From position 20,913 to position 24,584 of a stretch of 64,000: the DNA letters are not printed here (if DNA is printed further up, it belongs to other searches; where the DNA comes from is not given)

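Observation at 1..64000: At least five tandem paralogous copies of an eight-gene sigma / anti-sigma / SusC / SusD / lipoprotein / TldD-like / PmbA-like / Trx-like cassette, with no CAZymes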

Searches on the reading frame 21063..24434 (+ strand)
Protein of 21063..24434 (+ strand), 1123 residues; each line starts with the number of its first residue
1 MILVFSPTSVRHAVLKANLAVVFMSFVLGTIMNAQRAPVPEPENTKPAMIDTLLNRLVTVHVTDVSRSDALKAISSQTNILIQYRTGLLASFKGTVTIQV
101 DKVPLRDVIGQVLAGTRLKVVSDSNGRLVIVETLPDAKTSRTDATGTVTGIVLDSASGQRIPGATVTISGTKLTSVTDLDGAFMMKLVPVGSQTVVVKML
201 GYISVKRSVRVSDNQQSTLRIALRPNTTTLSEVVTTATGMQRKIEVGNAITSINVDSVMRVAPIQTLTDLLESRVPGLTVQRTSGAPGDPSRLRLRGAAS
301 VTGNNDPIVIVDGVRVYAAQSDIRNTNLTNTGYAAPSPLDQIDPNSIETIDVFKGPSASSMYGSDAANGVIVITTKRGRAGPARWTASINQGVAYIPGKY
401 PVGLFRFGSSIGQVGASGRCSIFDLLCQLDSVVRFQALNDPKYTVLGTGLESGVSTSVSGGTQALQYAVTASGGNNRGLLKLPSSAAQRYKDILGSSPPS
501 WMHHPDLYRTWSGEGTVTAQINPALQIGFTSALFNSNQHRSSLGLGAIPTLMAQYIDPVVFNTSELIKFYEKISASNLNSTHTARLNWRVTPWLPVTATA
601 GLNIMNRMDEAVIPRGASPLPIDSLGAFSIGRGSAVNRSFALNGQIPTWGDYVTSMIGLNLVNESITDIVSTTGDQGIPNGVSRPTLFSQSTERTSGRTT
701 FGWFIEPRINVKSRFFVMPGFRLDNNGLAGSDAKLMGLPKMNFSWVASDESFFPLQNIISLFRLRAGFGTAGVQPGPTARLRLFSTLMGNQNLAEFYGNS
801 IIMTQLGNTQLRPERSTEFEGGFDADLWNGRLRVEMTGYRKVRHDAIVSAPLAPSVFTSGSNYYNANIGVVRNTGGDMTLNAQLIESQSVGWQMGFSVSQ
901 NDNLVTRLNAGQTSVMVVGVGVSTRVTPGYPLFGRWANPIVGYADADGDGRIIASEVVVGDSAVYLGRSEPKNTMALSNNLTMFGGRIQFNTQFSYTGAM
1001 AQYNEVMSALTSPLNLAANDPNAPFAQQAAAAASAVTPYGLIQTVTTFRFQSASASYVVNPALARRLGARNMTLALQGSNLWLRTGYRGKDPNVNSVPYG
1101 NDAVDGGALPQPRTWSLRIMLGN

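Call 39: search_protein_families(library=pfam, proteins=[window:21063-24434:+], max_evalue=0.01)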
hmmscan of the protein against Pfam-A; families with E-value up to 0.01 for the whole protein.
window:21063-24434:+ (1123 aa): 5 families
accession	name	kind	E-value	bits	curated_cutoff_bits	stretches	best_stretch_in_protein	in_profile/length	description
PF13715.12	CarbopepD_reg_2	-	3.2e-19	69.2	32.2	1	148-234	1-87/88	CarboxypepD_reg-like domain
PF07715.20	Plug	-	9.3e-17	61.9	23.9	1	244-370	3-107/107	TonB-dependent Receptor Plug Domain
PF00593.30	TonB_dep_Rec_b-barrel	-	1.2e-16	62.1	27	1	633-909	116-349/436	TonB dependent receptor-like, beta-barrel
PF13620.12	CarboxypepD_reg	-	2.2e-15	57.2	32.3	1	147-224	1-82/82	Carboxypeptidase regulatory-like domain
PF07660.19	STN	-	6.4e-06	26.3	28.4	1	93-131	11-50/52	Secretin and TonB N terminus short domain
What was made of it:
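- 21063..24434 (+): C3: SusC-like transporter. CarbopepD_reg_2, Plug, TonB_dep_Rec_b-barrel, and STN at 26.3 bits (call 39).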
